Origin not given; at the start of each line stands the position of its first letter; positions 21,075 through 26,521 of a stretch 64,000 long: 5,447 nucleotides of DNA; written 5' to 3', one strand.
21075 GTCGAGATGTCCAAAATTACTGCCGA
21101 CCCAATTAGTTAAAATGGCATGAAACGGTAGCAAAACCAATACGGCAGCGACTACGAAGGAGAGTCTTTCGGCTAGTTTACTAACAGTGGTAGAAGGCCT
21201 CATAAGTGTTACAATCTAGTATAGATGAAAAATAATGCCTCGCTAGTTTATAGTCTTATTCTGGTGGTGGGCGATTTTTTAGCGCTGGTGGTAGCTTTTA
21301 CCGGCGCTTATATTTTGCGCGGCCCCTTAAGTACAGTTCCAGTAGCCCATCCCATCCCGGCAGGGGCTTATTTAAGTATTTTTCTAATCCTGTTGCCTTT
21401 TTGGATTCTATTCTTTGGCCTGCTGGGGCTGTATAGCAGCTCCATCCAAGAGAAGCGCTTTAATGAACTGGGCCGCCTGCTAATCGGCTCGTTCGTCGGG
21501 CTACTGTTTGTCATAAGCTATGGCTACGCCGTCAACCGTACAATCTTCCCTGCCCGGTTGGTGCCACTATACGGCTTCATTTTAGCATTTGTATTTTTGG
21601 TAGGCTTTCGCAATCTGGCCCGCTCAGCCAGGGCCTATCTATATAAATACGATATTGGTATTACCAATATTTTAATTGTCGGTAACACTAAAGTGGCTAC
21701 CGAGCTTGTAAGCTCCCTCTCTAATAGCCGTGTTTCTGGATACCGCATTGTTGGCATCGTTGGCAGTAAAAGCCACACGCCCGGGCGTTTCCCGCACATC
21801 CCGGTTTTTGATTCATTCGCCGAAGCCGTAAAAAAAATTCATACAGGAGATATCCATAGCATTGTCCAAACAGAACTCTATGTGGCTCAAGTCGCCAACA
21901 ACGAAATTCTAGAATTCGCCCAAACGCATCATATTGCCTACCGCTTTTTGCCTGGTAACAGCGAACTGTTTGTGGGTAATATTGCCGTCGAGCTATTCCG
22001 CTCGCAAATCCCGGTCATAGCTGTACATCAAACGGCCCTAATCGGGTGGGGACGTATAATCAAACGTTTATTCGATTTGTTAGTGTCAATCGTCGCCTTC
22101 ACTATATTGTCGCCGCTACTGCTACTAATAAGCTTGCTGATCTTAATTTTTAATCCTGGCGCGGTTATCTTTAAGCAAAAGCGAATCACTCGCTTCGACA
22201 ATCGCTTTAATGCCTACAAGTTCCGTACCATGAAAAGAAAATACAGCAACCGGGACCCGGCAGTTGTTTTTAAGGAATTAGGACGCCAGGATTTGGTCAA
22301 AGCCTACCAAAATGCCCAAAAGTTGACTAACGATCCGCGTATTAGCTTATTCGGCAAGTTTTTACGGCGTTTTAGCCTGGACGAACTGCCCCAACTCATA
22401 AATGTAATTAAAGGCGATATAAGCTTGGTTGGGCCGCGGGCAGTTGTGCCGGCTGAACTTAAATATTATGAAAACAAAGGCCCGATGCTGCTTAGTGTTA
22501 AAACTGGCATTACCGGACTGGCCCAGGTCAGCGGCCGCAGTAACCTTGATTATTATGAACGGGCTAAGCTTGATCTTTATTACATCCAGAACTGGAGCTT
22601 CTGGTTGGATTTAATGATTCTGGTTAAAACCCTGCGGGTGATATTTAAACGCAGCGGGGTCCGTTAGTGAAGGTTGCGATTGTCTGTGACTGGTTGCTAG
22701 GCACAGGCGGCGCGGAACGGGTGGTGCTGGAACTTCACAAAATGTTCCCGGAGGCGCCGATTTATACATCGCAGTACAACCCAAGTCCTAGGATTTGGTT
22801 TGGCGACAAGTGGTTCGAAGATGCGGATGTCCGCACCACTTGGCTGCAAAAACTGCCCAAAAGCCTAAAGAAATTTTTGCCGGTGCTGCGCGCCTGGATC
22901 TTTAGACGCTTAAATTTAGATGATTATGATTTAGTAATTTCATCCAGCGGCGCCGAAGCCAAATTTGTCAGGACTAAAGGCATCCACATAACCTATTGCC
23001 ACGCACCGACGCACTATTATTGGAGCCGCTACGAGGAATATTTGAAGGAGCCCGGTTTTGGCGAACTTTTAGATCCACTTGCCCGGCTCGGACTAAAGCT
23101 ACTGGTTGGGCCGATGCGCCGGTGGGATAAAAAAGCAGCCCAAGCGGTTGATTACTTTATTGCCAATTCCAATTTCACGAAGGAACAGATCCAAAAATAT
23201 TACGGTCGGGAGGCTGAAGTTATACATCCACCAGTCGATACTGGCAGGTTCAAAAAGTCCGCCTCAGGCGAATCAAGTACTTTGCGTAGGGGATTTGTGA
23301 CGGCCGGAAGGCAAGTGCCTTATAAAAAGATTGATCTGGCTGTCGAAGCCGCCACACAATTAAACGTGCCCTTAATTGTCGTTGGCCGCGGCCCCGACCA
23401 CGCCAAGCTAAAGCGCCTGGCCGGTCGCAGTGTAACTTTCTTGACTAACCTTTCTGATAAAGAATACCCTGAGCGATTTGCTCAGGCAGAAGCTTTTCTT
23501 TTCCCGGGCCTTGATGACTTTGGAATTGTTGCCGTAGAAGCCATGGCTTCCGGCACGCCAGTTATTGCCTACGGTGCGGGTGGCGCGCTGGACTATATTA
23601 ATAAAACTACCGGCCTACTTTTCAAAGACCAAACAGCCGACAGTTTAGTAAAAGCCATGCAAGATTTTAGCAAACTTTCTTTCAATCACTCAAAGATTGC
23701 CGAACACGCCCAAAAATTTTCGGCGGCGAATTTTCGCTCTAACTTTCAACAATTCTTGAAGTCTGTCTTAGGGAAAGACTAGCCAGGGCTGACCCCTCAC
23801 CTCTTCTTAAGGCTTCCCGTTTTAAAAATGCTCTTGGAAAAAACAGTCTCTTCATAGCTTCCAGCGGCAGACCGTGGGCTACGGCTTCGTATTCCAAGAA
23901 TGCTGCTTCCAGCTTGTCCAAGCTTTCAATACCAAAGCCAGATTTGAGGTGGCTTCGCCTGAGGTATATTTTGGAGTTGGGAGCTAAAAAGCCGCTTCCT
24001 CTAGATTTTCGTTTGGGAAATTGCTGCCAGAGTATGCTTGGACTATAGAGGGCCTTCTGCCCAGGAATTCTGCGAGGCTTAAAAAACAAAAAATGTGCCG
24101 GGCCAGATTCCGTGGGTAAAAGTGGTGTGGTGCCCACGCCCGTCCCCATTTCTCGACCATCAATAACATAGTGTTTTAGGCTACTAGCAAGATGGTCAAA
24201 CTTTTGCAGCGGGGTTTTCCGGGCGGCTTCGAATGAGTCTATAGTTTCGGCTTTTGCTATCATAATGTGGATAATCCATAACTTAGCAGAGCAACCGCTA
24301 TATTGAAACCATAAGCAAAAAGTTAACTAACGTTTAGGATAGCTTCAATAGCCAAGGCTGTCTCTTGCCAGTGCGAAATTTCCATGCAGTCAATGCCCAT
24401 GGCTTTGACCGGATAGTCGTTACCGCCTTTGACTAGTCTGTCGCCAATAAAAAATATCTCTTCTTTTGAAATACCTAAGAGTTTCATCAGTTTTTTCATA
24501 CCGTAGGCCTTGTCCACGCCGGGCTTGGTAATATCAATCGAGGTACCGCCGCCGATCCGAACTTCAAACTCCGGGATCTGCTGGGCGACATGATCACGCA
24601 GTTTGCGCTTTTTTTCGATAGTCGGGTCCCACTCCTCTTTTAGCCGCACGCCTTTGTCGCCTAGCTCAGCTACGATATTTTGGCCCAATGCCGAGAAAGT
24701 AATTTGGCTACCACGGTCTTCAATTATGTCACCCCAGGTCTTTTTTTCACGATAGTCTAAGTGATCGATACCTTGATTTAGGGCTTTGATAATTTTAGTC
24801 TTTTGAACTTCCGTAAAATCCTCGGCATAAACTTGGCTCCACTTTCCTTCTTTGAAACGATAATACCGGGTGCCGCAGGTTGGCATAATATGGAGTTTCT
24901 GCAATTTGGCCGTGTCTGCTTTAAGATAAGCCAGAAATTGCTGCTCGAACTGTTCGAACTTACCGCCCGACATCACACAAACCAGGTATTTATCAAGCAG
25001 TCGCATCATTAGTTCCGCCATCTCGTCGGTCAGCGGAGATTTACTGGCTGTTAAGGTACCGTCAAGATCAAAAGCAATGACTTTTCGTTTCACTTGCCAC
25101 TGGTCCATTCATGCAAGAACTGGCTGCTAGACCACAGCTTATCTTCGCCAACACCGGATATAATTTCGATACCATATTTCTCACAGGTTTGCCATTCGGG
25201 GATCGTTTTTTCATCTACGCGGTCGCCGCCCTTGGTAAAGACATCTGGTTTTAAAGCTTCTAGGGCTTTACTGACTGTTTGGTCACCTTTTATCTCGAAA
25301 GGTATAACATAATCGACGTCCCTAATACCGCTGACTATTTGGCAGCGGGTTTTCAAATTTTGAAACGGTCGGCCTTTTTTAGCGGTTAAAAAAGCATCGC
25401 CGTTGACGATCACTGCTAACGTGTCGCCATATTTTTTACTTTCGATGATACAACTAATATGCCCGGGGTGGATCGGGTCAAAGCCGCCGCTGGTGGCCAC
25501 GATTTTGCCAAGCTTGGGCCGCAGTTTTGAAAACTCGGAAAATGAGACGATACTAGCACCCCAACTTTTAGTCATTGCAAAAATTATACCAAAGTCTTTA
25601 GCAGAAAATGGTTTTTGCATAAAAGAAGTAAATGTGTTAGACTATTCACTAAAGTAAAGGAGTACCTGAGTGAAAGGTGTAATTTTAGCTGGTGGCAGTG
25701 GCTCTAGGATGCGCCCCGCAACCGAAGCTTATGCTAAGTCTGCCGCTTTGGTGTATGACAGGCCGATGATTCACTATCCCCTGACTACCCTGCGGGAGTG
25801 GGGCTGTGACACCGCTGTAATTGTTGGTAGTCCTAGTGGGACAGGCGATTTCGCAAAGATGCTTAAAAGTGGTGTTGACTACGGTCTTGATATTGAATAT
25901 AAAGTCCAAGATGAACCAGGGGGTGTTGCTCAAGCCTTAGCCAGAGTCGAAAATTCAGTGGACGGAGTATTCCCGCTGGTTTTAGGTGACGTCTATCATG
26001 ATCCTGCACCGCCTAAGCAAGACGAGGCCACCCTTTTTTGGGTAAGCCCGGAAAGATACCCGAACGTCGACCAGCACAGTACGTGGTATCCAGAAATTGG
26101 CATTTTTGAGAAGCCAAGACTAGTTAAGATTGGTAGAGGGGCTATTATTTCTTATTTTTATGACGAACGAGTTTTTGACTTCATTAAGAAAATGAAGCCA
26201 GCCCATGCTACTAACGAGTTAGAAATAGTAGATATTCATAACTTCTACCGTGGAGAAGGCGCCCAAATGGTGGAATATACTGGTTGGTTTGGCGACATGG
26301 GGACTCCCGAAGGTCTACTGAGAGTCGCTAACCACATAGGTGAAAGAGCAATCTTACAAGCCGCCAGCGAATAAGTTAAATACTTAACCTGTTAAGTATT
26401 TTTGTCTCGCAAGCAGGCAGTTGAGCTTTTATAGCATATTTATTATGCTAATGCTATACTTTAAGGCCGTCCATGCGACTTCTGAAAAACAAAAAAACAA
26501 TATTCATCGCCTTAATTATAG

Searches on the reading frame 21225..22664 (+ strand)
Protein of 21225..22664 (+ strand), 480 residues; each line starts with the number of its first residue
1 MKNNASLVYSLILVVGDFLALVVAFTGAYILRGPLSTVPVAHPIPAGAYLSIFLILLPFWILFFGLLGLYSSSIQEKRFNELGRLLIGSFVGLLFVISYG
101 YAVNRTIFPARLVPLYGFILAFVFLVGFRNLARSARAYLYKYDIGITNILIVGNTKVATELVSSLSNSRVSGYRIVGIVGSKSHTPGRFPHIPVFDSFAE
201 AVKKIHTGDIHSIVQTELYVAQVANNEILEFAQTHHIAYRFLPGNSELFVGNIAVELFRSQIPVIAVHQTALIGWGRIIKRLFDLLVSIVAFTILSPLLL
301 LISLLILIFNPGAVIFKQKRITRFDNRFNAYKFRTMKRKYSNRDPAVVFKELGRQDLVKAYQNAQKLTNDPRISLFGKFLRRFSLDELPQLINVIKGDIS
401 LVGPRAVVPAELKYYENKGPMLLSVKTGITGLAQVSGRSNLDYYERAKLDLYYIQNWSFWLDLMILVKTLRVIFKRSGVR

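Call 10: search_protein_families(library=pfam, proteins=[window:21225-22664:+], max_evalue=0.00001)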
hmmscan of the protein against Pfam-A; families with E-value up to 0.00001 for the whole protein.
window:21225-22664:+ (480 aa): 2 families
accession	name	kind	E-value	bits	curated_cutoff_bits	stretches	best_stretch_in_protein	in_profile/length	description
PF02397.22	Bac_transf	-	3.7e-60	203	27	1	280-475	1-179/179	Bacterial sugar transferase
PF13727.12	CoA_binding_3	-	7e-10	39.6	25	1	67-213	3-145/175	CoA-binding domain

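Call 16: search_protein_families(library=ncbifam, proteins=[window:21225-22664:+], max_evalue=0.00001)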
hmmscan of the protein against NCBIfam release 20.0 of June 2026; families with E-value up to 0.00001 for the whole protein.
window:21225-22664:+ (480 aa): 10 families
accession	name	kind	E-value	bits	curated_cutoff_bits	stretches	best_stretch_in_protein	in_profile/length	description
TIGR03025.1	EPS_sugtrans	subfamily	2.1e-106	356.9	295.55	1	16-478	2-443/445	exopolysaccharide biosynthesis polyprenyl glycosylphosphotransferase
TIGR03022.1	WbaP_sugtrans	subfamily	1.9e-96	324.1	403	1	13-479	1-455/456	undecaprenyl-phosphate galactose phosphotransferase WbaP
TIGR03023.1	WcaJ_sugtrans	equivalog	2.8e-89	300.5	410.75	1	17-475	3-448/453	undecaprenyl-phosphate glucose phosphotransferase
NF052601.1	undeca_RfbP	equivalog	5.5e-59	199.4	330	1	275-474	40-236/244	undecaprenyl-phosphate galactose phosphotransferase family protein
NF011751.0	PRK15204.1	equivalog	3.2e-56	190.9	907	1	110-478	113-474/476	undecaprenyl-phosphate galactose phosphotransferase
NF007518.0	PRK10124.1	equivalog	1e-48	166.3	684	1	3-470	8-454/464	undecaprenyl-phosphate glucose phosphotransferase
TIGR03013.1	EpsB_2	subfamily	3.1e-47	161.6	393.35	1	54-479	36-442/443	TIGR03013 family XrtA/PEP-CTERM system glycosyltransferase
NF041877.1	EPS_EpsZ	equivalog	2.8e-45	154.8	800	1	278-478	264-457/459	exopolysaccharide biosynthesis polyisoprenyl-phosphate hexose-1-phosphate transferase EpsZ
NF050817.1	PolSacchBiosHfsE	equivalog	1.1e-29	103.5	750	1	148-473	142-459/467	polysaccharide biosynthesis protein HfsE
NF045514.1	glycotran_HepC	equivalog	6.5e-20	71.4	140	1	277-407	114-212/220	heterocyst development glycosyltransferase HepC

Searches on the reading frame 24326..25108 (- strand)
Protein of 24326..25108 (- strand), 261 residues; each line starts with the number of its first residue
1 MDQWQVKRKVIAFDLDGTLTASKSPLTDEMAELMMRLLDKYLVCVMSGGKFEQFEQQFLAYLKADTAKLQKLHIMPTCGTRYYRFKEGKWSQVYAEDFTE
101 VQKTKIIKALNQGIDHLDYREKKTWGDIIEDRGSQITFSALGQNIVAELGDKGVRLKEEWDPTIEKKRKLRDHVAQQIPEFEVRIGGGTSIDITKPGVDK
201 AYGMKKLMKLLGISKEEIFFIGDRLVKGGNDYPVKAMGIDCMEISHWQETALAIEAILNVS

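Call 10: search_protein_families(library=pfam, proteins=[window:24326-25108:-], max_evalue=0.00001)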
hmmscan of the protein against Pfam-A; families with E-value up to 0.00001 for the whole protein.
window:24326-25108:- (261 aa): 3 families
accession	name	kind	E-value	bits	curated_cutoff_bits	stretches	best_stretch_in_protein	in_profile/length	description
PF08282.18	Hydrolase_3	-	3.5e-14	53.6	20.9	1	11-224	1-212/255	haloacid dehalogenase-like hydrolase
PF03332.19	PMM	-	1.2e-10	42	22.4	1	30-234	1-194/221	Eukaryotic phosphomannomutase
PF00702.32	Hydrolase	-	4.3e-08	34.2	26.4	0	9-225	2-181/191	haloacid dehalogenase-like hydrolase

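Call 16: search_protein_families(library=ncbifam, proteins=[window:24326-25108:-], max_evalue=0.00001)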
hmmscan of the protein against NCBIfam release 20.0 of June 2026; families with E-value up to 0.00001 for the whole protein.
window:24326-25108:- (261 aa): 6 families
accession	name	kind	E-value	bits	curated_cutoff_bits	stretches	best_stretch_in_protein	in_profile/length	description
TIGR01484.1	HAD-SF-IIB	subfamily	3.7e-21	76.2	41.8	1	11-240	2-217/221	HAD-IIB family hydrolase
TIGR00099.1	Cof-subfamily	subfamily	1.4e-13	51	137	1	10-224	1-213/256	Cof-type HAD-IIB family hydrolase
TIGR01487.1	Pglycolate_arch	equivalog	1.5e-11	44.6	122.75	1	170-223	117-171/215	phosphoglycolate phosphatase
TIGR01482.1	SPP-subfamily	subfamily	1.9e-09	37.4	107.15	1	11-233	1-179/225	sucrose-phosphate phosphatase subfamily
NF002245.0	PRK01158.1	equivalog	4.3e-09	36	198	0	174-223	133-181/233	phosphoglycolate phosphatase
TIGR01662.1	HAD-SF-IIIA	subfamily_domain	4.4e-06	26.8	44.6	0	9-76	1-85/141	HAD-IIIA family hydrolase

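Call 19: search_solved_structures(query=window:24326-25108:-, max_evalue=0.001)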
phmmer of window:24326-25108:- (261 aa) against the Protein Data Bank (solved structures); distinct sequences matched with E-value up to 0.001: 30.
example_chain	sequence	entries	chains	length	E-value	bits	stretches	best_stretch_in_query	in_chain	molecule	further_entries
4bnd_B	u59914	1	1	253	5.9e-51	176.5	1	8-258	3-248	ALPHA-PHOSPHOGLUCOMUTASE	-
4bnd_A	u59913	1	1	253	6.2e-51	176.5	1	8-258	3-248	ALPHA-PHOSPHOGLUCOMUTASE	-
7myv_A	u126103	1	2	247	1.4e-14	57.4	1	6-234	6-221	Phosphomannomutase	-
6i5x_A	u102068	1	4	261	1.1e-12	51.1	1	5-235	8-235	Phosphomannomutase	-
9hn3_A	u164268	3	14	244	9.8e-12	48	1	11-234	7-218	Phosphomannomutase 2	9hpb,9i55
5ue7_A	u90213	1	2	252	1.6e-11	47.4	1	8-234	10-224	Phosphomannomutase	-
2amy_A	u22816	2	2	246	7e-11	45.2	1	12-234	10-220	Phosphomannomutase 2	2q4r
7o0c_A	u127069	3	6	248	7.1e-11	45.2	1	11-234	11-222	Phosphomannomutase 2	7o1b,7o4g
7o58_A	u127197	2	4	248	7.4e-11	45.2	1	11-234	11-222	Phosphomannomutase 2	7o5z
2i54_A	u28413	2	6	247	1.8e-10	43.9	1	8-258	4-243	Phosphomannomutase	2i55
3f9r_A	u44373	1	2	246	4.5e-10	42.6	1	6-255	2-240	Phosphomannomutase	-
8b5v_A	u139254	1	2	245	3.8e-09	39.6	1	7-234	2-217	Phosphomannomutase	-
6cfr_A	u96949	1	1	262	6.3e-07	32.3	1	7-235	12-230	Phosphomannomutase 1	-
6cft_A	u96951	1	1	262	8.4e-07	31.9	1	7-236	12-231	Phosphomannomutase 1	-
6cfs_A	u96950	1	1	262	2.4e-06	30.4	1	7-235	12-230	Phosphomannomutase 1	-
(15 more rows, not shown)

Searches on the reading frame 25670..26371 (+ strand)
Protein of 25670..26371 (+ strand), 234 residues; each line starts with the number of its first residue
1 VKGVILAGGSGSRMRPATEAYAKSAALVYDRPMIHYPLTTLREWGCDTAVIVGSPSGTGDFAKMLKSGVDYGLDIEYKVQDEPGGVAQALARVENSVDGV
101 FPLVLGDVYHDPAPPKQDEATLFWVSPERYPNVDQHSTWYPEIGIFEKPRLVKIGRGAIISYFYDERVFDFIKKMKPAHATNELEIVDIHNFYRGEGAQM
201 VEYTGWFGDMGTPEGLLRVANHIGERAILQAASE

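Call 10: search_protein_families(library=pfam, proteins=[window:25670-26371:+], max_evalue=0.00001)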
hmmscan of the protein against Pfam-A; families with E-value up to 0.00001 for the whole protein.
window:25670-26371:+ (234 aa): 2 families
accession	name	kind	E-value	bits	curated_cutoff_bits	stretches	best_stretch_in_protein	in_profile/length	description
PF00483.29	NTP_transferase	-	5e-24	85.7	21.2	1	2-107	1-109/245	Nucleotidyl transferase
PF12804.13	NTP_transf_3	-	4.8e-09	37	27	1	3-101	1-90/160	MobA-like NTP transferase domain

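Call 16: search_protein_families(library=ncbifam, proteins=[window:25670-26371:+], max_evalue=0.00001)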
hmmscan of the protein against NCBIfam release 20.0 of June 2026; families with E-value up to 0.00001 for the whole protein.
window:25670-26371:+ (234 aa): 10 families
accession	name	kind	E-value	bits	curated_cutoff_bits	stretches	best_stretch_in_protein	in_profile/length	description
TIGR01207.1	rmlA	equivalog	1.8e-36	125.8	360.65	1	2-223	1-236/286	glucose-1-phosphate thymidylyltransferase RfbA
NF012024.0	PRK15480.1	equivalog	1.7e-32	112.7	588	1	2-224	5-241/292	glucose-1-phosphate thymidylyltransferase RfbA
TIGR01208.1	rmlA_long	equivalog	4.2e-24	85.1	320.25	2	2-107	1-107/353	glucose-1-phosphate thymidylyltransferase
TIGR03992.1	Arch_glmU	subfamily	4e-21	75.3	292.1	1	1-223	1-227/393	bifunctional sugar-1-phosphate nucleotidylyltransferase/acetyltransferase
NF041313.1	UDPGP_AglF_Halo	equivalog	7.7e-18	64.8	400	1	1-107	1-105/234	UTP--glucose-1-phosphate uridylyltransferase AglF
NF041173.1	Sug_nt_acttase_Thmprot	equivalog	1.1e-14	54.2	600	1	1-223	1-227/405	bifunctional sugar-1-phosphate nucleotidylyltransferase/acetyltransferase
NF045761.1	NAMPUrTaseMurU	equivalog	7e-14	52.2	250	1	1-113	1-113/226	N-acetylmuramate alpha-1-phosphate uridylyltransferase MurU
NF052502.1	man1P_GTase_Rv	exception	1.3e-09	37.4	440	1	2-99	2-98/352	mannose-1-phosphate guanylyltransferase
TIGR01099.1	galU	equivalog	2.6e-07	30.5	326.8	0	1-80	2-76/261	UTP--glucose-1-phosphate uridylyltransferase GalU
NF010935.0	PRK14355.1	equivalog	6.6e-06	25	718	1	3-102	6-97/459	bifunctional UDP-N-acetylglucosamine diphosphorylase/glucosamine-1-phosphate N-acetyltransferase GlmU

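Call 20: search_solved_structures(query=window:25670-26371:+, max_evalue=1e-8)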
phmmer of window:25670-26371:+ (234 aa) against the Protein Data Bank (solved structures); distinct sequences matched with E-value up to 1e-8: 21.
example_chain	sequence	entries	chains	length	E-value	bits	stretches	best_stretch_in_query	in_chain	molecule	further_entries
1fxo_A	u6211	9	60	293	1.2e-33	120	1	2-223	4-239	GLUCOSE-1-PHOSPHATE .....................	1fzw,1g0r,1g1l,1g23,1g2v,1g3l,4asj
4arw_A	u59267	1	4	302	1.3e-33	119.9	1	2-223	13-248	GLUCOSE-1-PHOSPHATE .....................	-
3zlk_A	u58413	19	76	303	1.3e-33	119.9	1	2-223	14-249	GLUCOSE-1-PHOSPHATE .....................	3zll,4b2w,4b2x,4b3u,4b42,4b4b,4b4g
5ids_A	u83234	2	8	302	2.1e-33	119.2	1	2-223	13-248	Glucose-1-phosphate thymidylyltransferase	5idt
1h5r_A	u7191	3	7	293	3.8e-33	118.4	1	2-224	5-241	GLUCOSE-1-PHOSPHATE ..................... | Glucose-1-phosphate thymidylyltransferase 1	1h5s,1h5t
1h5r_B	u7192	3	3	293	4.3e-33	118.2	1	2-224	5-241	GLUCOSE-1-PHOSPHATE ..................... | Glucose-1-phosphate thymidylyltransferase 1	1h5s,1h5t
1h5s_D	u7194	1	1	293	1.5e-32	116.4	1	2-224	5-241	Glucose-1-phosphate thymidylyltransferase 1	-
1h5s_A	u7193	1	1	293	1.5e-32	116.4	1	2-224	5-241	Glucose-1-phosphate thymidylyltransferase 1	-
1iim_A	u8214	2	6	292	1.6e-32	116.4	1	2-224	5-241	glucose-1-phosphate thymidylyltransferase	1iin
1mp3_A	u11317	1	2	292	2.1e-32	115.9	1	2-224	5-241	GLUCOSE-1-PHOSPHATE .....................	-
3pkq_A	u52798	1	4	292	2.2e-32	115.9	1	2-224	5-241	Glucose-1-phosphate thymidylyltransferase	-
3pkp_A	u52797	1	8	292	2.2e-32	115.9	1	2-224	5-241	Glucose-1-phosphate thymidylyltransferase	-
1mp4_A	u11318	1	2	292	3.3e-32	115.3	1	2-224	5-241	W224H Variant of S. Enterica RmlA Bound to UDP-Glucose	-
1mp5_A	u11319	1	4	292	5.3e-32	114.6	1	2-224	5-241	Y177F VARIANT OF S. ENTERICA RmlA BOUND TO UDP-GLUCOSE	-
5ify_A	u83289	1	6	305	4.5e-31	111.6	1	2-223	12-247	Glucose-1-phosphate thymidylyltransferase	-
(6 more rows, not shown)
